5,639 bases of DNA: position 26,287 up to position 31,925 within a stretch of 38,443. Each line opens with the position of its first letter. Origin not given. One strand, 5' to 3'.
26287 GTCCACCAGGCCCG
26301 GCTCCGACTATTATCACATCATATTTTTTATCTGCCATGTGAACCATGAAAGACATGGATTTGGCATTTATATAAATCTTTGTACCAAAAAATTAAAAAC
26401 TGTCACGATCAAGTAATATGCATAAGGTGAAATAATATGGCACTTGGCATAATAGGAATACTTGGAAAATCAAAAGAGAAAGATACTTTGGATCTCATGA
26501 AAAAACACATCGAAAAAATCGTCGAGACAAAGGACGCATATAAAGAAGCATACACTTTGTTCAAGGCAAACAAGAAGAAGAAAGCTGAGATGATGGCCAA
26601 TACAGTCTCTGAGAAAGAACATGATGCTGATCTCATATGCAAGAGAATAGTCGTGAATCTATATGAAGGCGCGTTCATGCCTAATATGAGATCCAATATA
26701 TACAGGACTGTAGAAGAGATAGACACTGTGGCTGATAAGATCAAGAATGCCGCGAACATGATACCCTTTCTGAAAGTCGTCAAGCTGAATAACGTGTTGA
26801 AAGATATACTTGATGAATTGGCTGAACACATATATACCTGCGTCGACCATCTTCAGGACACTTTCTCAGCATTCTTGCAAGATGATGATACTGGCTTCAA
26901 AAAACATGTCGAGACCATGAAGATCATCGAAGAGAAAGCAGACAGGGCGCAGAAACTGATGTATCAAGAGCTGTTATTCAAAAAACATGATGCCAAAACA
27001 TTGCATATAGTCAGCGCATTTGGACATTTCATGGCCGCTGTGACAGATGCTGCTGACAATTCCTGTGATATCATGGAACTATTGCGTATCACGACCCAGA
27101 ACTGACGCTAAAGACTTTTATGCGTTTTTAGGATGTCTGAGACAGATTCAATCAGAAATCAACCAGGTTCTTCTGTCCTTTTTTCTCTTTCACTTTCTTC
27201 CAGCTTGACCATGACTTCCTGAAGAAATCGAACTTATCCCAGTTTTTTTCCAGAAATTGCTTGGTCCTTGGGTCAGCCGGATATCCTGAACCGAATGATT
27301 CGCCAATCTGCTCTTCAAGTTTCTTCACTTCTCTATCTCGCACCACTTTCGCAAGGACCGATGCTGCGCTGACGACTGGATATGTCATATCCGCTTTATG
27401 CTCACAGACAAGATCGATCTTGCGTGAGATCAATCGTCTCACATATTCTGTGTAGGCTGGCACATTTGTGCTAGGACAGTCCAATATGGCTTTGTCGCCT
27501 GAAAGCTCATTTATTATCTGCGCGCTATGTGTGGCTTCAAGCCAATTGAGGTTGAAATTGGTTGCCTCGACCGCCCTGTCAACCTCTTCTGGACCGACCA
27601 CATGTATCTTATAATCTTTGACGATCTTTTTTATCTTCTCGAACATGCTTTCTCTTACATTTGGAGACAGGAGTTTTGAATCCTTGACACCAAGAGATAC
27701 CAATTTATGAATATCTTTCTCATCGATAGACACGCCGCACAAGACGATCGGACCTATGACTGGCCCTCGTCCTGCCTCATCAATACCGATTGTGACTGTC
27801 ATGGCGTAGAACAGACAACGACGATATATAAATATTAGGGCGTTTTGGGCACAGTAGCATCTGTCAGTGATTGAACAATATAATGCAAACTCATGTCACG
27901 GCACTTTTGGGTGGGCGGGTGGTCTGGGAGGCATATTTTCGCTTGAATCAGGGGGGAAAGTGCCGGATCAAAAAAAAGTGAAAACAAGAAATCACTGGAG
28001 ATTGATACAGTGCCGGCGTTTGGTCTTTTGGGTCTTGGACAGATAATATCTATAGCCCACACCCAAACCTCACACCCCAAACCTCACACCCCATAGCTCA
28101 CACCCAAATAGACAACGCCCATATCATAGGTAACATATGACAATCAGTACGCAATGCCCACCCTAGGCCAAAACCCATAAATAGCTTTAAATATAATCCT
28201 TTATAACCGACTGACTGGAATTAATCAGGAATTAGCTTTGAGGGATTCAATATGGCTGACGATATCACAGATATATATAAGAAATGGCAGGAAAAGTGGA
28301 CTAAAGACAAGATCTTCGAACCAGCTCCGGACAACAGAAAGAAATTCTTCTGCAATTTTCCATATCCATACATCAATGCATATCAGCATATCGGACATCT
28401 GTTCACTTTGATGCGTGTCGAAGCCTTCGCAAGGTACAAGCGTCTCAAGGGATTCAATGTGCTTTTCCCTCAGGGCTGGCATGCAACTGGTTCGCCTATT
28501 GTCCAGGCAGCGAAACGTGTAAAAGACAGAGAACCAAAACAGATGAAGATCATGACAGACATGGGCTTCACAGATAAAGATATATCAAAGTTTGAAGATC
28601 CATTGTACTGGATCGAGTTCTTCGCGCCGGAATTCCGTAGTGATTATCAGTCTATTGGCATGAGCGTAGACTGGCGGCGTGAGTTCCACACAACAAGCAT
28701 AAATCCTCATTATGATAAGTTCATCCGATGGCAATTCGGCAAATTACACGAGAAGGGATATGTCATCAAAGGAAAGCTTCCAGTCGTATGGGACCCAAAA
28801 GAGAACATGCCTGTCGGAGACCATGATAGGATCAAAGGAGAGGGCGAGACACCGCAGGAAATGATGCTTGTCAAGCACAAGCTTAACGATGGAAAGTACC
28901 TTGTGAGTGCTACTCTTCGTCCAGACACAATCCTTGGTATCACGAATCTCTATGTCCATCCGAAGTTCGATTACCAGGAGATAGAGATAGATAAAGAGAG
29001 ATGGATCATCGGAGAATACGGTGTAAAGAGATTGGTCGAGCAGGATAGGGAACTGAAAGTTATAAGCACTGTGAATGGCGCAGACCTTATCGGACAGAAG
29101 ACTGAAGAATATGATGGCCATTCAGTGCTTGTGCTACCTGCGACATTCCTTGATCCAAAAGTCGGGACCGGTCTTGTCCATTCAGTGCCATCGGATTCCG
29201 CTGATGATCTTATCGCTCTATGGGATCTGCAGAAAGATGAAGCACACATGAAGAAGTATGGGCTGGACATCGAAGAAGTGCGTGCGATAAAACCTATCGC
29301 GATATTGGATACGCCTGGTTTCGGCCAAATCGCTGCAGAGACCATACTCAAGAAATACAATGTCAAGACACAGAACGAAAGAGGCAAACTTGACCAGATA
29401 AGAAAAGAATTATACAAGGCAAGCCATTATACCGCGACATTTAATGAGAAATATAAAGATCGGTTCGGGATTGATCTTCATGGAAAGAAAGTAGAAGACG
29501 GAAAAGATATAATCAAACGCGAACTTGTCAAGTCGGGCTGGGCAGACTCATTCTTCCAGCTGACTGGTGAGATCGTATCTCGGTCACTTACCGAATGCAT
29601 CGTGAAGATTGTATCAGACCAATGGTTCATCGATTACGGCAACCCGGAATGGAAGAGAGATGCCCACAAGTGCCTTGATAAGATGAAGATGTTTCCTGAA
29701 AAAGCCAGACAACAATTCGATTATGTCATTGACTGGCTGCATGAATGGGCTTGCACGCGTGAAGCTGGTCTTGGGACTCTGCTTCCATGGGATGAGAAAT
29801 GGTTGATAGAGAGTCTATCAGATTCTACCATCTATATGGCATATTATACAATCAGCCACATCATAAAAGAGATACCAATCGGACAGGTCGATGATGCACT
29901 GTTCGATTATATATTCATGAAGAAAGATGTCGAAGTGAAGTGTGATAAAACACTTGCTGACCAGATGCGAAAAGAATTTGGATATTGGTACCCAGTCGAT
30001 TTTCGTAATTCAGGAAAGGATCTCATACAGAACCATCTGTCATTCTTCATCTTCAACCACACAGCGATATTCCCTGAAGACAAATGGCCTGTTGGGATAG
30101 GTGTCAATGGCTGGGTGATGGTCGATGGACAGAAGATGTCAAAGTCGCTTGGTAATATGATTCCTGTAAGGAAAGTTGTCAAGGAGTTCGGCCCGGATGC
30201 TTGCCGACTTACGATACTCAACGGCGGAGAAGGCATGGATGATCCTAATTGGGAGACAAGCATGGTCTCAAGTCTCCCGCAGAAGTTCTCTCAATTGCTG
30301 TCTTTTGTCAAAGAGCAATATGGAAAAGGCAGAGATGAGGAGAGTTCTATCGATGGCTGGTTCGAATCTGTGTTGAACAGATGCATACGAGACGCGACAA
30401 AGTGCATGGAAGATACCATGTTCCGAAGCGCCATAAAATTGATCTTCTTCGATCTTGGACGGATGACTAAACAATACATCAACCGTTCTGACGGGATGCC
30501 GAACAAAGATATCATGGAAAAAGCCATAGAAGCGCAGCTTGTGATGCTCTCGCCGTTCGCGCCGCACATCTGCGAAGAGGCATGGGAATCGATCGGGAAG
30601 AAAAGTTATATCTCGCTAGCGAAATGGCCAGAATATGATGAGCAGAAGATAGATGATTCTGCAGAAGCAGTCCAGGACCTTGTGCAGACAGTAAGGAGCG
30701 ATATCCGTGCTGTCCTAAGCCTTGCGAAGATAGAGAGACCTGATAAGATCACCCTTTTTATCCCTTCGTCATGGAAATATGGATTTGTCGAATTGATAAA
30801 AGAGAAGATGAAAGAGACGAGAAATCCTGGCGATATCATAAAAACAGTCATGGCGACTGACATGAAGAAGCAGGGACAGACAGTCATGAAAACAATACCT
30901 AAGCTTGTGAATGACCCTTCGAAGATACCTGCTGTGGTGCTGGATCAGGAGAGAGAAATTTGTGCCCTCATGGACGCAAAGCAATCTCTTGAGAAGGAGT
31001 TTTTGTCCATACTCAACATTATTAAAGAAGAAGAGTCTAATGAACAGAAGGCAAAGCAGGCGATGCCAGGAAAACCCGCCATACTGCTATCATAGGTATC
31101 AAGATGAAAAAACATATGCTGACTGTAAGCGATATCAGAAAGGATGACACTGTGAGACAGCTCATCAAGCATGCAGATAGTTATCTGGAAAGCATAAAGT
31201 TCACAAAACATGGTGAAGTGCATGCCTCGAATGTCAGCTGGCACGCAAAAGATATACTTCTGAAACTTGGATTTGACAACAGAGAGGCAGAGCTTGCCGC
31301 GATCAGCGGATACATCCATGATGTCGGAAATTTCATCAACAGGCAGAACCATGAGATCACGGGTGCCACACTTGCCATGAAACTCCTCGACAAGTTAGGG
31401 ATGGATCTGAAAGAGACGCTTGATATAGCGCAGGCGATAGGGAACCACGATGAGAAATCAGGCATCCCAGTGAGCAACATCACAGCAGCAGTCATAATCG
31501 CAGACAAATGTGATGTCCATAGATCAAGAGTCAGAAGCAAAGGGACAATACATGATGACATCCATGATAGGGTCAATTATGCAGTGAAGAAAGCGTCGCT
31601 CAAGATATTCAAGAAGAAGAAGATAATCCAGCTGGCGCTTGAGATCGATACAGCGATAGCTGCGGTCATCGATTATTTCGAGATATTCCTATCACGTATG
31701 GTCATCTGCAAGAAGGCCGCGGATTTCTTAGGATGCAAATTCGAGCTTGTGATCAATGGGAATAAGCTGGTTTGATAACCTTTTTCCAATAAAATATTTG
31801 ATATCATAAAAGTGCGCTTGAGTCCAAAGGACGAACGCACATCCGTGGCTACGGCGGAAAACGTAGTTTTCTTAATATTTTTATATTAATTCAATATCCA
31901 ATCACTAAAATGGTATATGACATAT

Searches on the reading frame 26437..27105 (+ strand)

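Call 72: search_protein_families(library=pfam, proteins=[window:26437-27105:+], max_evalue=0.001)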
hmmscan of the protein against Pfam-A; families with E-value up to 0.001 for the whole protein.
window:26437-27105:+ (222 aa): 1 family
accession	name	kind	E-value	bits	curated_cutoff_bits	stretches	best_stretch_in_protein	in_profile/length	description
PF01865.21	PhoU_div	-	2.5e-25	89.5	24.4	1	13-218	5-210/214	Protein of unknown function DUF47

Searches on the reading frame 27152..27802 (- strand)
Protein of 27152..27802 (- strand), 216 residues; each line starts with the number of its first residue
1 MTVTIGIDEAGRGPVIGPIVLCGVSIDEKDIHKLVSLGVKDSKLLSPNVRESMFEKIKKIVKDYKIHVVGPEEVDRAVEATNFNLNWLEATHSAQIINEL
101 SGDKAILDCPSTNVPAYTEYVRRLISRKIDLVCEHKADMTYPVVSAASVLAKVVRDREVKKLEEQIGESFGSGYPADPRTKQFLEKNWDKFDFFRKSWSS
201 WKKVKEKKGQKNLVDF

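Call 72: search_protein_families(library=pfam, proteins=[window:27152-27802:-], max_evalue=0.001)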
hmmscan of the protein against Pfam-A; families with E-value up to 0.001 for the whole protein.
window:27152-27802:- (216 aa): 1 family
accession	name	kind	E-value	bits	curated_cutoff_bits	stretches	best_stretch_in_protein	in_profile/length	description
PF01351.25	RNase_HII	-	2e-44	152.3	25.8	1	5-199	1-197/199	Ribonuclease HII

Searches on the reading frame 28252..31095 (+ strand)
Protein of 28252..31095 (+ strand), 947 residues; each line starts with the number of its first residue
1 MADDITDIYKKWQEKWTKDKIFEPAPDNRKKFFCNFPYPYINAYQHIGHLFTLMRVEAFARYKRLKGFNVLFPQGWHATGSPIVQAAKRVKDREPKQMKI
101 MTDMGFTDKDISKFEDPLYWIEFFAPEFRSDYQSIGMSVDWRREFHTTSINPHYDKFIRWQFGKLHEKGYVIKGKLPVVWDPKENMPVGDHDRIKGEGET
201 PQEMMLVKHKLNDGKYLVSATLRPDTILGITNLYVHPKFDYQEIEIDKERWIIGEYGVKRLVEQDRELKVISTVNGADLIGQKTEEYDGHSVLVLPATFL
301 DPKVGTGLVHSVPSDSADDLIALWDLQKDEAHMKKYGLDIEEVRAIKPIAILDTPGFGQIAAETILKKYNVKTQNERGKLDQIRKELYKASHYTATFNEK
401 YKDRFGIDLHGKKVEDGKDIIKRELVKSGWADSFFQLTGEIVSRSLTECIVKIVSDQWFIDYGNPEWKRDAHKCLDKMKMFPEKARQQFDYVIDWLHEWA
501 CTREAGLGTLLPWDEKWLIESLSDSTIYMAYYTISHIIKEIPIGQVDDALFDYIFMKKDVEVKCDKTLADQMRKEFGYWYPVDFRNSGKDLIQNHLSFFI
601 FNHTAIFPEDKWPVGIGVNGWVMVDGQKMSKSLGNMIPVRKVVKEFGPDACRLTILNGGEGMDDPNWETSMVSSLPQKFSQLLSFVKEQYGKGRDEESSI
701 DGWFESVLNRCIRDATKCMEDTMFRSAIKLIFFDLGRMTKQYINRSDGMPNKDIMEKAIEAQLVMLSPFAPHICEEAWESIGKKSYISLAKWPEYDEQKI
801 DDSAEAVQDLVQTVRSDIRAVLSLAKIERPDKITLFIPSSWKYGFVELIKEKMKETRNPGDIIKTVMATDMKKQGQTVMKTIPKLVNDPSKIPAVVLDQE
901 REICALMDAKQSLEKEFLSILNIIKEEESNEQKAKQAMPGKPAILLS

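Call 72: search_protein_families(library=pfam, proteins=[window:28252-31095:+], max_evalue=0.001)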
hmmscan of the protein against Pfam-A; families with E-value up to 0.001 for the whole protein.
window:28252-31095:+ (947 aa): 4 families
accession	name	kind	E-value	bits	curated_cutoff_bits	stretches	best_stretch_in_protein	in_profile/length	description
PF00133.28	tRNA-synt_1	-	7.6e-38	130.8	22.7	2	11-512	1-244/414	tRNA synthetases class I (I, L, M and V)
PF08264.19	Anticodon_1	-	8.8e-25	87.7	25.1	1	701-828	1-142/148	Anticodon-binding domain of tRNA ligase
PF09334.17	tRNA-synt_1g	-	3e-22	79.4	20.1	2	35-98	4-66/391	tRNA synthetases class I (M)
PF01406.26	tRNA-synt_1e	-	3.4e-10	40.2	27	1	581-656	207-281/301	tRNA synthetases class I (C) catalytic domain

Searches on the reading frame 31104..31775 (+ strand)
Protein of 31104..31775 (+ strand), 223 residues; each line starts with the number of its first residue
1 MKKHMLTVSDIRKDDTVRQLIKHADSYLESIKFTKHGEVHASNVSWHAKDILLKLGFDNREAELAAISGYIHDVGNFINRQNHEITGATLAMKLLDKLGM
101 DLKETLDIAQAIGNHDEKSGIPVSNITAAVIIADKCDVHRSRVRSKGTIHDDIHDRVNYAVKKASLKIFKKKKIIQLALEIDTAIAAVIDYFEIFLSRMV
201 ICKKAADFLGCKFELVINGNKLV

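Call 72: search_protein_families(library=pfam, proteins=[window:31104-31775:+], max_evalue=0.001)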
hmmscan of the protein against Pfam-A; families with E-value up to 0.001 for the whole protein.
window:31104-31775:+ (223 aa): 1 family
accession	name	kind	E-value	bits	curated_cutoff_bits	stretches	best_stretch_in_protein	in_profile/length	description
PF01966.28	HD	-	1.9e-06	28.5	22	1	40-137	4-111/116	HD domain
